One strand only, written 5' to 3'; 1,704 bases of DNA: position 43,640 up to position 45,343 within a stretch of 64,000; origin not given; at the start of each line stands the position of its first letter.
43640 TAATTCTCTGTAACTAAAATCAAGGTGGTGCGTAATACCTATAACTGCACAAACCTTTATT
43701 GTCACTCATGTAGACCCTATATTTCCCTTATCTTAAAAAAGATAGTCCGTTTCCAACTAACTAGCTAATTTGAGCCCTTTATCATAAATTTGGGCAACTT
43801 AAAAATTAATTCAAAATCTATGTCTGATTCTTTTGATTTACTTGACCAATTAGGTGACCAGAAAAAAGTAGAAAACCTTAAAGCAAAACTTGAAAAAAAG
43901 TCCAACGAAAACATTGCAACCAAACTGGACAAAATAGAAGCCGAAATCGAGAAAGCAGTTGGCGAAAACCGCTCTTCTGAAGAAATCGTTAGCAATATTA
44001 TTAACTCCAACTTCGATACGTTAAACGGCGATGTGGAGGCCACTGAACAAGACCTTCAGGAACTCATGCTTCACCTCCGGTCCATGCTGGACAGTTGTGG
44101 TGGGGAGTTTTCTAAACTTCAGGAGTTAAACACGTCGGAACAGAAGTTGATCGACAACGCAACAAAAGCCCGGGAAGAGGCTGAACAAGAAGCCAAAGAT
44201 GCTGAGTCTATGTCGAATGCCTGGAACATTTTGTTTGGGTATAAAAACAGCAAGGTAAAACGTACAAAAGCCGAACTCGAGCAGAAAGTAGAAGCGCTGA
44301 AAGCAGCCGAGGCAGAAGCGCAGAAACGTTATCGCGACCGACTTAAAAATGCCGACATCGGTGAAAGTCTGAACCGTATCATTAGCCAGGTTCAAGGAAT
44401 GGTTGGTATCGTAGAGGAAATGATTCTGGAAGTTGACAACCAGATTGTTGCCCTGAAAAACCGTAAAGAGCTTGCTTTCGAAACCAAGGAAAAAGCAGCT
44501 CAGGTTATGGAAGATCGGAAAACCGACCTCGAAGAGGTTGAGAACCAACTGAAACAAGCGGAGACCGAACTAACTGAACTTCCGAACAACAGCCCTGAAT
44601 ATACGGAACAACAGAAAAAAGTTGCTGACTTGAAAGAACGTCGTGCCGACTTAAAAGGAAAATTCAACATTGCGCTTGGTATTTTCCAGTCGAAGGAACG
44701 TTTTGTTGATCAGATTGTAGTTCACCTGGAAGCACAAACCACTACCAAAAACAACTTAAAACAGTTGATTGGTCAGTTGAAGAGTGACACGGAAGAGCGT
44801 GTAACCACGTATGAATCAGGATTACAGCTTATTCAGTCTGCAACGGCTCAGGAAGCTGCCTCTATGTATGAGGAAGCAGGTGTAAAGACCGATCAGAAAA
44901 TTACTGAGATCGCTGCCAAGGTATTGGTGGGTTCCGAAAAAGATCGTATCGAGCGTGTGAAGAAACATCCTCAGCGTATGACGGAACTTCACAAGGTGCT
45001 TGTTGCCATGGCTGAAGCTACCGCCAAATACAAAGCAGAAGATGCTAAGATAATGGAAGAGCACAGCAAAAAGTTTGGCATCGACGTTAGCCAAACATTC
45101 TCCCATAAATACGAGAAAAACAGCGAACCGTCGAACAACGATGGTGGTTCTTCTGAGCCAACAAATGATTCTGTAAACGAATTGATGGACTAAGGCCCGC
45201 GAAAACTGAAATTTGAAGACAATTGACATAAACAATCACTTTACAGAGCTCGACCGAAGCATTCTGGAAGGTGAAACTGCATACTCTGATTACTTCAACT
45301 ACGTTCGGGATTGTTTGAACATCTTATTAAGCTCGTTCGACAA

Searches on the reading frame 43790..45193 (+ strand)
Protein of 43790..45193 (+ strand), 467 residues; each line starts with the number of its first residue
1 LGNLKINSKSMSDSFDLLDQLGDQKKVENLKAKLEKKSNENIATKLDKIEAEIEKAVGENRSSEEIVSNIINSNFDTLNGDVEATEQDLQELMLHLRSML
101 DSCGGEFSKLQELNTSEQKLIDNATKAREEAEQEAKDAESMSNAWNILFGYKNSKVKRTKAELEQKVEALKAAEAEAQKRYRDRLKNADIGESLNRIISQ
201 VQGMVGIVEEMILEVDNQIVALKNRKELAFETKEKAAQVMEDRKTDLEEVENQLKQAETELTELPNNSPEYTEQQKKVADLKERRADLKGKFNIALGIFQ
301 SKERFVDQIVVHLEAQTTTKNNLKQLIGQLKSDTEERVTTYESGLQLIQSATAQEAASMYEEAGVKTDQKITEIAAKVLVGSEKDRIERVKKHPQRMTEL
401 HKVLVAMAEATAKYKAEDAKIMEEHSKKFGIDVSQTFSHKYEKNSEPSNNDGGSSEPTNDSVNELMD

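Call 3: search_protein_families(library=pfam, proteins=[window:43790-45193:+], max_evalue=0.1)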
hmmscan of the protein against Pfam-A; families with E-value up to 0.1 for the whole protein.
window:43790-45193:+ (467 aa): 1 family
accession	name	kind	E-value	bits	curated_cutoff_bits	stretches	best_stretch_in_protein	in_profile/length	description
PF11858.14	DUF3378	-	0.09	13.4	27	1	335-370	39-73/76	Domain of unknown function (DUF3378)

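Call 4: search_protein_families(library=ncbifam, proteins=[window:43790-45193:+], max_evalue=0.1)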
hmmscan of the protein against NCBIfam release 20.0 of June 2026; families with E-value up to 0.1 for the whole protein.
window:43790-45193:+ (467 aa): 1 family
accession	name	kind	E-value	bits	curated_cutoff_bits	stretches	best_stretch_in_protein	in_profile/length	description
TIGR02168.1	SMC_prok_B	equivalog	0.00042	18.2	567.35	2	26-314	254-546/1181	chromosome segregation protein SMC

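Call 6: search_protein_families(library=padloc, proteins=[window:43790-45193:+], max_evalue=0.1)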
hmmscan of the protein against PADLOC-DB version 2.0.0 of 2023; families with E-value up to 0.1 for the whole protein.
window:43790-45193:+ (467 aa): 2 families
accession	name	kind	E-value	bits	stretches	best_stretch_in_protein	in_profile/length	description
PDLC00519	JetC1|JetC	-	0.067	9.3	1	194-377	621-806/1097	DUF3584 domain; MukB-like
PDLC03861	LmuB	-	0.074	8.9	1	25-332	395-698/1213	-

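Call 17: find_homologous_proteins(query=window:43790-45193:+, max_evalue=0.001)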
Query window:43790-45193:+ (467 aa): 127 proteins with E <= 0.001 among 8000 candidates; the best 120 are listed.
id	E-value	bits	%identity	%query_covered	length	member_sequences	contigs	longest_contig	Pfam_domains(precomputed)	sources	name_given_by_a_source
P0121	3.1e-278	941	100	98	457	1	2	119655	-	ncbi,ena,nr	ncbi:MAG: hypothetical protein JJ975_01430 [Bacteroidia bacterium]|nr:hypothetical protein [Bacteroi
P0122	1.3e-247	840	89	98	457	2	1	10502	-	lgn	-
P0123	1.8e-241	819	86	98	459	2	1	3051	-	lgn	-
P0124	9.1e-240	814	87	98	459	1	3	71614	-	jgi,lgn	jgi:chromosome segregation ATPase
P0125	9.7e-240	814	86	98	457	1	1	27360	-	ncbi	-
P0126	2.2e-239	813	86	98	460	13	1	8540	-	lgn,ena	-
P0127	1.7e-235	800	86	98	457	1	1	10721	-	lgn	-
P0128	2.6e-235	799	85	98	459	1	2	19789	-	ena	-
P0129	5.3e-231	785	82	100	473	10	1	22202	-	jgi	jgi:hypothetical protein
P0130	9.1e-227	771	82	98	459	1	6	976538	-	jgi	jgi:hypothetical protein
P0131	2.5e-226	770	82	98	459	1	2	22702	-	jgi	jgi:DNA repair exonuclease SbcCD ATPase subunit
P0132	3.5e-226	769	82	98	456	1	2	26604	-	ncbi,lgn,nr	ncbi:MAG: hypothetical protein KJP21_00400 [Bacteroidia bacterium]|nr:hypothetical protein [Bacteroi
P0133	6.9e-224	762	82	98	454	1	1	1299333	-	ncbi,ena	-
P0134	7.2e-224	762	82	98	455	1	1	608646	-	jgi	jgi:hypothetical protein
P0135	2.5e-223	760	82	98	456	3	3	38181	-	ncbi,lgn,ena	-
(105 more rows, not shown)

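Call 24: search_protein_families(library=pfam, alignment_id=A2, max_evalue=1)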
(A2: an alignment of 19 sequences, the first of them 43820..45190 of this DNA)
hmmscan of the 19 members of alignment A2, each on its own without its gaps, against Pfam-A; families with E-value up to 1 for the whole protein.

A. member 1, window:43820-45190:+ (457 aa): 1 family
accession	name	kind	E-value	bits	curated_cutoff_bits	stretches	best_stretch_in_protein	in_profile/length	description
PF11858.14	DUF3378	-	0.087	13.5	27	1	325-360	39-73/76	Domain of unknown function (DUF3378)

B. families by the number of members that match (of 19 scanned): 33 families (the first 25 are shown)
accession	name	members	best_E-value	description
PF01983.22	CofC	4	9.6e-05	Guanylyl transferase CofC like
PF11858.14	DUF3378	3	0.018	Domain of unknown function (DUF3378)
PF24611.2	Spectrin_Anc-1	3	0.083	Nuclear anchorage protein 1, spectrin-like repeat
PF12325.13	TMF_TATA_bd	2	0.00093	TATA element modulatory factor 1 TATA binding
PF05791.16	Bacillus_HBL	2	0.0028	Bacillus haemolytic enterotoxin (HBL)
PF22373.2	MG491_central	2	0.017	Organelle protein MG491, central domain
PF18371.6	FAD_SOX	2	0.023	Flavin adenine dinucleotide (FAD)-dependent sulfhydryl oxidase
PF11157.13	DUF2937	2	0.13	Protein of unknown function (DUF2937)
PF21211.3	FkbH_N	1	0.018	FkbH, N-terminal domain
PF14712.11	Snapin_Pallidin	1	0.021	Snapin/Pallidin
PF25212.1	HVO_A0114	1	0.035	HVO_A0114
PF01592.21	NifU_N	1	0.035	NifU-like N terminal domain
PF00191.25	Annexin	1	0.043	Annexin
PF04513.17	Baculo_PEP_C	1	0.058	Baculovirus polyhedron envelope protein, PEP, C terminus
PF16125.10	DUF4837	1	0.071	Domain of unknown function (DUF4837)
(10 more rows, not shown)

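Call 25: search_solved_structures(query=A2, max_evalue=10, show_alignments=0)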
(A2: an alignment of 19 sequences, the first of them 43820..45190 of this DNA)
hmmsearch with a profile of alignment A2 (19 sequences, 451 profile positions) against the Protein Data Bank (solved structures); distinct sequences matched with E-value up to 10: 14.
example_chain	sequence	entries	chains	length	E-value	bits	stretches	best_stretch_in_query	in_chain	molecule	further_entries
4zry_B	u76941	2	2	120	0.00077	21.7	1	188-257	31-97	Keratin, type II cytoskeletal 1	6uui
8bd7_W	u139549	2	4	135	0.028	16.6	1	177-253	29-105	Intraflagellar transport particle protein IFT20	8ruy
6emw_D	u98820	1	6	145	0.032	16.4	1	147-247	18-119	ATP-dependent Clp protease ATP-binding subunit ClpC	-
6jfv_B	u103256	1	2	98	0.1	14.7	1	187-255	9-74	Keratin, type II cytoskeletal 5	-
3zzt_A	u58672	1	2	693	0.11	14.6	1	311-385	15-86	ELONGATION FACTOR G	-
2xex_A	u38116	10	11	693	0.12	14.5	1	311-384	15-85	ELONGATION FACTOR G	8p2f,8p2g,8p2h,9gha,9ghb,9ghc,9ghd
9tll_A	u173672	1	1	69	0.22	13.6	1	195-252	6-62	Sc-apCC-2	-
9rgx_A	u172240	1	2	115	0.31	13.1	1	192-277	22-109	sc-apCC3-ACW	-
9ypi_A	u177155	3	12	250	0.61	12.2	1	66-101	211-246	Mangotoxin biosynthesis protein MboA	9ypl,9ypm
7xv2_A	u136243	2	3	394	0.96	11.5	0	162-266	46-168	Tripartite motif-containing protein 72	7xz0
3q98_A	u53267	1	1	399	1.1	11.4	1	8-65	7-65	transcarbamylase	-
7xyz_A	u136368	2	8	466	1.5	10.9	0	162-266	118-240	Tripartite motif-containing protein 72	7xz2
7xz1_A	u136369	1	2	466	2.7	10.1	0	162-258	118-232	Tripartite motif-containing protein 72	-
7xyy_A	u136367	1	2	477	3.1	9.8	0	162-258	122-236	Tripartite motif-containing protein 72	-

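Call 33: find_homologous_proteins(query=A2, max_evalue=0.001)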
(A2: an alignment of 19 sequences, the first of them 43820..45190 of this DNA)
Query A2 (19 sequences) (457 aa, profile of the alignment): 130 proteins with E <= 0.001 among 8000 candidates; the best 120 are listed.
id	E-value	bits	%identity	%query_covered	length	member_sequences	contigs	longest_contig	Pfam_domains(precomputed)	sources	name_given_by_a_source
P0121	9.6e-176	603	100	100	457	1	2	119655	-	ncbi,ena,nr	ncbi:MAG: hypothetical protein JJ975_01430 [Bacteroidia bacterium]|nr:hypothetical protein [Bacteroi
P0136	6.9e-174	597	78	100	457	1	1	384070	-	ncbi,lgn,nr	ncbi:MAG: hypothetical protein GC181_09770 [Bacteroidetes bacterium]|nr:hypothetical protein [Bacter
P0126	3.5e-173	595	86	100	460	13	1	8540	-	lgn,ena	-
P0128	3.7e-173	595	85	100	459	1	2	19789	-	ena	-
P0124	4.4e-173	594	87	100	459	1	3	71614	-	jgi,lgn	jgi:chromosome segregation ATPase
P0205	6.2e-173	594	68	99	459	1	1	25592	-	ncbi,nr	ncbi:MAG: hypothetical protein KTR13_09520 [Saprospiraceae bacterium]|nr:hypothetical protein [Sapro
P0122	8.3e-173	594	89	100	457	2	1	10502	-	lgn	-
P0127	4.2e-172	591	86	100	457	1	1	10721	-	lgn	-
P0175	1.4e-171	590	71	98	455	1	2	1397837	-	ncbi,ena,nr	ncbi:MAG: hypothetical protein IPN30_15350 [Flavobacteriales bacterium]|nr:hypothetical protein [Fla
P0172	1.9e-171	589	70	100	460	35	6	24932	-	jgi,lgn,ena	jgi:hypothetical protein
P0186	1.3e-170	586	71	100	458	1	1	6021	-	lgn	-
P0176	1.4e-170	586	73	95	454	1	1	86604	-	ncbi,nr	ncbi:MAG TPA: hypothetical protein PK149_00440 [Flavobacteriales bacterium]|nr:hypothetical protein 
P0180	3.0e-170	585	69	100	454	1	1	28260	-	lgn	-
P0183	3.4e-170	585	72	95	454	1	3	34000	-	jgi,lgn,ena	-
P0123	3.8e-170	585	86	100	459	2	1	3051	-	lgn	-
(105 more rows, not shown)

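Call 46: predict_structure(alignment_id=A5)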
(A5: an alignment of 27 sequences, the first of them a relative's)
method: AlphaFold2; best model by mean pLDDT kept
length: 457 residues; sequences in the alignment: 27
mean_pLDDT: 73.1   pTM: 0.50
mean pLDDT of the five models: 73.1, 71.2, 67.0, 66.0, 63.3
residues with pLDDT >= 90: 48; 70-90: 272; 50-70: 52; < 50: 85
segments of 3 or more residues with pLDDT < 50: 1-11, 345-377, 425-457
pLDDT, mean of each block of 10 residues (from residue 1): 35 68 70 85 86 84 88 83 75 71 81 90 87 74 86 88 85 74 75 81 87 89 88 92 92 86 91 90 87 89 87 83 77 66 49 42 37 45 51 60 75 71 45 33 34 42
secondary structure, 60 per line:
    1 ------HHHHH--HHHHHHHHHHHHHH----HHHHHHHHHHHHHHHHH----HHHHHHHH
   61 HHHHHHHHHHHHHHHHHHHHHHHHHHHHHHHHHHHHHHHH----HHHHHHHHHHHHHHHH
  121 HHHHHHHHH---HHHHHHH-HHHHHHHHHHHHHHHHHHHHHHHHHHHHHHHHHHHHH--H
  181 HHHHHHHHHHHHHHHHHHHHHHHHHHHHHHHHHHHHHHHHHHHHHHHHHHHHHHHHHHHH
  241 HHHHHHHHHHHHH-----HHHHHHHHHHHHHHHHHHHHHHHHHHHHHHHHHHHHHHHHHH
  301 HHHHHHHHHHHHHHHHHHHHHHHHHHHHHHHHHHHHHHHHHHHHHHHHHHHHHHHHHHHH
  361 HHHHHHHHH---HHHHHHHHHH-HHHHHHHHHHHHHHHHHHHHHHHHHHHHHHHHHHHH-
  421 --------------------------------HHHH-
elements in order: H7-11 H14-27 H32-48 H53-100 H105-129 H133-139 H141-177 H180-253 H259-369 H373-382 H384-419 H453-456

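Call 48: fold_search(model_id=the predicted structure, library=pdb)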
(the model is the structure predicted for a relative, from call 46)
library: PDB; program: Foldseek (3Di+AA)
matches with E <= 10: 666; with E <= 0.001: 0
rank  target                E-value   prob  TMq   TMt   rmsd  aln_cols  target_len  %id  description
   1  9y6s_7K               2.2e-02  0.85  0.17  0.08  49.6       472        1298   12  96-nm repeat of the Leishmania tarentolae doublet microtubule (released 2025-12-17)
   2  6r1j_D                3.3e-02  0.87  0.15  0.25  34.4       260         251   15  Structure of the soluble AhlC triple head mutant of the tripartite alpha-pore forming toxin, AHL, from Aeromonas hydro (released 2019-07-10)
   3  9e5c_1t               3.4e-02  0.90  0.21  0.09  64.6       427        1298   12  Cryo-EM structure of 96 nm repeat of microtubule doublet from T. brucei flagellum (released 2025-03-12)
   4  9mg8_A                5.9e-02  0.57  0.15  0.18  46.0       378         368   14  Crystal Structure of b-iTHR-110 (released 2025-12-17)
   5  6r1j_J                6.5e-02  0.89  0.17  0.27  34.9       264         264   14  Structure of the soluble AhlC triple head mutant of the tripartite alpha-pore forming toxin, AHL, from Aeromonas hydro (released 2019-07-10)
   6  4bne_B                6.5e-02  0.89  0.18  0.27  18.6       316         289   12  Pacsin2 Interacts with Membranes and Actin-Filaments (released 2014-05-14)
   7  7sqc_1K               6.5e-02  0.57  0.16  0.20  48.4       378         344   12  Ciliary C1 central pair apparatus isolated from Chlamydomonas reinhardtii (released 2022-04-13)
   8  4bne_A                7.5e-02  0.69  0.16  0.23  21.0       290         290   11  Pacsin2 Interacts with Membranes and Actin-Filaments (released 2014-05-14)
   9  6ikn_B                7.8e-02  0.72  0.15  0.20  21.6       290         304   12  Crystal structure of the GAS7 F-BAR domain (released 2019-10-16)
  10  9fqr_K2               9.4e-02  0.41  0.15  0.03  37.1       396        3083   15  96-nm repeat of axonemal doublet microtubules from bovine sperm (released 2025-03-26)
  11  7n6g_3O               9.4e-02  0.33  0.11  0.14  39.2       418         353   14  C1 of central pair (released 2022-05-18)
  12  3abh_A                1.0e-01  0.57  0.16  0.22  21.4       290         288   11  Crystal structure of the EFC/F-BAR domain of human PACSIN2/Syndapin II (2.0 A) (released 2010-04-14)
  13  2v0o_A                1.1e-01  0.92  0.17  0.27  23.1       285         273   12  FCHO2 F-BAR domain (released 2007-06-26)
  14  6iko_A                1.1e-01  0.69  0.15  0.21  22.1       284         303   13  Crystal structure of mouse GAS7cb (released 2019-10-16)
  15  8glv_Dp               1.1e-01  0.66  0.19  0.07  42.8       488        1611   11  96-nm repeat unit of doublet microtubules from Chlamydomonas reinhardtii flagella (released 2023-05-31)
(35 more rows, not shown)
